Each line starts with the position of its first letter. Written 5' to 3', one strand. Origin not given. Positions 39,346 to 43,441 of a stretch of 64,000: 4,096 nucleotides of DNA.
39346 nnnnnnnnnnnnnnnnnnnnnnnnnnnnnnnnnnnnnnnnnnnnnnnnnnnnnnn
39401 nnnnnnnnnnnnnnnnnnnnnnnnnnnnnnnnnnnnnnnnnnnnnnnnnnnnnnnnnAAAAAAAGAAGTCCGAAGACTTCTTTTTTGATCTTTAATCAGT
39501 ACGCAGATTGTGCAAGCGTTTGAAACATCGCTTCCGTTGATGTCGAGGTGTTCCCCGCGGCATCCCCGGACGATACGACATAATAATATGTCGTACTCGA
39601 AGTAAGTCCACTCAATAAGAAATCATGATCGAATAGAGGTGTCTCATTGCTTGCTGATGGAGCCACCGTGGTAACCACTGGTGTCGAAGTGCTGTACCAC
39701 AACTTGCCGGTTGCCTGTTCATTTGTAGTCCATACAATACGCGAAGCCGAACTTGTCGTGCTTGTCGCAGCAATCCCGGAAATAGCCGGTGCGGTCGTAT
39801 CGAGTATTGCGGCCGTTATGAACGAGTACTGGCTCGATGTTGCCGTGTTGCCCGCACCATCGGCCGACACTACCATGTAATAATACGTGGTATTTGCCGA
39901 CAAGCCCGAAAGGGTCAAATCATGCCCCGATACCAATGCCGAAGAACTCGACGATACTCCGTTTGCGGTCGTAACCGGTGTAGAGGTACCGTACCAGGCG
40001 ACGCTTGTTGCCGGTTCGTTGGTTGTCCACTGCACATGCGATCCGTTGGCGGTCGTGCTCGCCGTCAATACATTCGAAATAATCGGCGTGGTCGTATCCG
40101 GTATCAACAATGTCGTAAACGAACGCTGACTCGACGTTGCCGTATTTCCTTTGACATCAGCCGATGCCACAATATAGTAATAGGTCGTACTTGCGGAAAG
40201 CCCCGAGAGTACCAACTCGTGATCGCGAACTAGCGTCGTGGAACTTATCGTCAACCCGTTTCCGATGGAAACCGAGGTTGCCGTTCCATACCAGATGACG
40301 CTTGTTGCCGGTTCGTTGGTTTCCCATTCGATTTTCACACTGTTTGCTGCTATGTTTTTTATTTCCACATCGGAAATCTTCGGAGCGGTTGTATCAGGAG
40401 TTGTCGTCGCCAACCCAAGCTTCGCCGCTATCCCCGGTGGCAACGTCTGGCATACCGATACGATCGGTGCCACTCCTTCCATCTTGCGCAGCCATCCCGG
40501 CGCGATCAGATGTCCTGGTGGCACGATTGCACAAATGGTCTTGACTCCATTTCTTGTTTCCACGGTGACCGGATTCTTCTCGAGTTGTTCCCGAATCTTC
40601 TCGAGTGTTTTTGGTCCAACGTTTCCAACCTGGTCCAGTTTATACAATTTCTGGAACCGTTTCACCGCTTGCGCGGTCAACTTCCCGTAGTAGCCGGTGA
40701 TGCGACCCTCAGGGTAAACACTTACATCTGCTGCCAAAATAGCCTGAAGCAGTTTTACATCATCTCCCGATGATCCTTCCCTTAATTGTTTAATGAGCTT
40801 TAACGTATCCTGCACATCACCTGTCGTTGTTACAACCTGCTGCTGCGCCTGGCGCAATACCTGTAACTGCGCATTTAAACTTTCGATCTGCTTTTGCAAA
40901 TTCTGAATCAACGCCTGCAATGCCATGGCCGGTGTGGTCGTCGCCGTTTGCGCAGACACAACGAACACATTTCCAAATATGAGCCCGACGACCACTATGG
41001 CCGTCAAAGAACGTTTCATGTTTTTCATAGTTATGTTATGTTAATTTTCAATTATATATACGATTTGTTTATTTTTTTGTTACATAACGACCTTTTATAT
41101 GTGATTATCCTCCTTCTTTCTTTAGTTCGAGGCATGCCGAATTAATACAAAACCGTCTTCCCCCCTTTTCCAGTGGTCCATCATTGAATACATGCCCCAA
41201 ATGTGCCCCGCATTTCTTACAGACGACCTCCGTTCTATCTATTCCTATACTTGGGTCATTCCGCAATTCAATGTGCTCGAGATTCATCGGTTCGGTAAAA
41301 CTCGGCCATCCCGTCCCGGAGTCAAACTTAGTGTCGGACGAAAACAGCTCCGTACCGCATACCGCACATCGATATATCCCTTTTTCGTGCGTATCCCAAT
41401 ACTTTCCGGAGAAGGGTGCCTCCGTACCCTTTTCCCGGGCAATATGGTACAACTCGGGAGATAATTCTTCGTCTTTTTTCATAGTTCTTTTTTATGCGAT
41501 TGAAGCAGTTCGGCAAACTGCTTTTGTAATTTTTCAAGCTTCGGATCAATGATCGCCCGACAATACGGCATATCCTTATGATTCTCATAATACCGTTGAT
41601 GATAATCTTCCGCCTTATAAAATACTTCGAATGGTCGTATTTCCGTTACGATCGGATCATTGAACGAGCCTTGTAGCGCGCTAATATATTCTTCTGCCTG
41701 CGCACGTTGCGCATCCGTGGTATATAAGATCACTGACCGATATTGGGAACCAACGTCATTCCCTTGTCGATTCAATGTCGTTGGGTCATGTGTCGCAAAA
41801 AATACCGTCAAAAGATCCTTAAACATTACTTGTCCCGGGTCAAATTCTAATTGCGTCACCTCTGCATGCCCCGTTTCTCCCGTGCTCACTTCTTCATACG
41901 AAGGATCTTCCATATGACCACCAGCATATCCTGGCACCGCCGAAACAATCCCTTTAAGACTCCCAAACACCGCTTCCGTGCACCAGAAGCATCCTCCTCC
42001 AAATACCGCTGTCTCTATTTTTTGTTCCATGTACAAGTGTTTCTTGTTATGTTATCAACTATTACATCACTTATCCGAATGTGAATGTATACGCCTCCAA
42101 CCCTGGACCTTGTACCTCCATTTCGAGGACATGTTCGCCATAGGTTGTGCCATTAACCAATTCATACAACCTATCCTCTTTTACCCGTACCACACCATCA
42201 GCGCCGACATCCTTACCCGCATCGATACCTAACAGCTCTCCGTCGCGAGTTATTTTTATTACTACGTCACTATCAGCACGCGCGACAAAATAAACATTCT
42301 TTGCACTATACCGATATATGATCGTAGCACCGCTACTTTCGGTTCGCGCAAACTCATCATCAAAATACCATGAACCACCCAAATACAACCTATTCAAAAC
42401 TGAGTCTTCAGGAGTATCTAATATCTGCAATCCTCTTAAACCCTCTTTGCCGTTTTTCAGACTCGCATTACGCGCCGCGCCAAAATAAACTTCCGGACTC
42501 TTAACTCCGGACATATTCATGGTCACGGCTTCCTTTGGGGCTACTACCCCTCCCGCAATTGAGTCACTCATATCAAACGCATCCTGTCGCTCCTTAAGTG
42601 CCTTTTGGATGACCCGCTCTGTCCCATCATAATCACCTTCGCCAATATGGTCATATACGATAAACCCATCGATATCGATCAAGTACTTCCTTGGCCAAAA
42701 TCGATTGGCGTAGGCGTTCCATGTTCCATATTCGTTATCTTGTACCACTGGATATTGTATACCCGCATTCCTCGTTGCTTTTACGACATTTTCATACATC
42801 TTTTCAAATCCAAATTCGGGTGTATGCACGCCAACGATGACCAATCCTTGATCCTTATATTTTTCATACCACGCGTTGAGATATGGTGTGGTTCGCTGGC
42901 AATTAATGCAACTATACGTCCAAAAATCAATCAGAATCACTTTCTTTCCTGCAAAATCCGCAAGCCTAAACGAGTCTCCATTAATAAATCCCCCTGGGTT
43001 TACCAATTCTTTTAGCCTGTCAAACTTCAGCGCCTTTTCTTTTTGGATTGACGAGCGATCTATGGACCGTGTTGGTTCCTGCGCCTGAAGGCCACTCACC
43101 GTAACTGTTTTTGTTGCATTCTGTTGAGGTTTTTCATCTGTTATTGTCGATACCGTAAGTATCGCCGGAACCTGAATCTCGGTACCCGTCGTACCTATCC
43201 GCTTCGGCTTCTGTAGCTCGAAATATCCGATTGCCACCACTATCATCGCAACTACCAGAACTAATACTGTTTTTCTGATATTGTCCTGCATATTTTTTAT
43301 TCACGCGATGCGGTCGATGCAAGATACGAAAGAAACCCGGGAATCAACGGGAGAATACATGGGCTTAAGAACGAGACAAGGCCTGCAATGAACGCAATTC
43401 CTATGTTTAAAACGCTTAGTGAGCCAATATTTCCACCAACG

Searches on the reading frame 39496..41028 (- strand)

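Call 56: search_protein_families(library=pfam, proteins=[window:39496-41028:-], max_evalue=0.001)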
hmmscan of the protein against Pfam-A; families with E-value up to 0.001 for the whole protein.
window:39496-41028:- (510 aa): 4 families
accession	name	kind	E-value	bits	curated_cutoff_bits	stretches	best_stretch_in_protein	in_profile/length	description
PF16656.11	Pur_ac_phosph_N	-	1.6e-24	86.8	30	3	222-306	7-93/93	Purple acid Phosphatase, N-terminal domain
PF01471.23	PG_binding_1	-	1.3e-11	44.9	23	1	87-145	1-57/57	Putative peptidoglycan binding domain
PF00041.27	fn3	-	1.8e-07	31.7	25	1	217-303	2-82/84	Fibronectin type III domain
PF16655.11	PhoD_N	-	6.1e-05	23.9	30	0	361-390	52-80/90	PhoD-like phosphatase, N-terminal domain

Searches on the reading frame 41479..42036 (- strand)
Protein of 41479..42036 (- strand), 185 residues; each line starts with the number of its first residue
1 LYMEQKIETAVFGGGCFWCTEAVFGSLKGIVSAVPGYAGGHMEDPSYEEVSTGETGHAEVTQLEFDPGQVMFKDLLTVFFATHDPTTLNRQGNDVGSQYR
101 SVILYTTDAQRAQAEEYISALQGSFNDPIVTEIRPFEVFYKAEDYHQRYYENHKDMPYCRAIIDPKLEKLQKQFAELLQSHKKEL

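Call 56: search_protein_families(library=pfam, proteins=[window:41479-42036:-], max_evalue=0.001)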
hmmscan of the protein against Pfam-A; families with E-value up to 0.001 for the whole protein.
window:41479-42036:- (185 aa): 1 family
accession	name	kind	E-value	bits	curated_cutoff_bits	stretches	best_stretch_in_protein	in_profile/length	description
PF01625.27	PMSR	-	7.1e-62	208.6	23.7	1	9-159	1-152/153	Peptide methionine sulfoxide reductase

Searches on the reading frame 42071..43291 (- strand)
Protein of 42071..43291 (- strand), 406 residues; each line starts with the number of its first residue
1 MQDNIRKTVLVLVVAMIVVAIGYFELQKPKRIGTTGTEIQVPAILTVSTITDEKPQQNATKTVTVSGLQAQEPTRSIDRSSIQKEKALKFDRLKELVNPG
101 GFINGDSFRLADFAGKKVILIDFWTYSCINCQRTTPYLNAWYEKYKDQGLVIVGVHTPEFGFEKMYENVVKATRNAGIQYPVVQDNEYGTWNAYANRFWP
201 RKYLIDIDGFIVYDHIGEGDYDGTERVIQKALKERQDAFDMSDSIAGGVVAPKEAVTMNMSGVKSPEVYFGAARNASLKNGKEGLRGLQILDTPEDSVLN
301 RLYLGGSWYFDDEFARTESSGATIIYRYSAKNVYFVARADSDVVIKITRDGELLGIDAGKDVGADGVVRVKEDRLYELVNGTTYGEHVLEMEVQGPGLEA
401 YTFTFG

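Call 56: search_protein_families(library=pfam, proteins=[window:42071-43291:-], max_evalue=0.001)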
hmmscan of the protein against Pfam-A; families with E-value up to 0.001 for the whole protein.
window:42071-43291:- (406 aa): 5 families
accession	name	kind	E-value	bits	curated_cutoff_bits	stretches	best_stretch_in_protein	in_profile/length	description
PF17991.7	Thioredoxin_10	-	2.7e-30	106.2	27.1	1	265-406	1-142/142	Thioredoxin like C-terminal domain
PF13905.12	Thioredoxin_8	-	3.5e-11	43.7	27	1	117-210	2-93/94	Thioredoxin-like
PF00578.27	AhpC-TSA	-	7.6e-11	42.5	26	1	104-213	14-123/124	AhpC/TSA family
PF08534.16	Redoxin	-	3.7e-10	40.2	26.6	1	105-226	18-142/148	Redoxin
PF00255.25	GSHPx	-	0.00027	20.9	27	1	103-168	9-73/108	Glutathione peroxidase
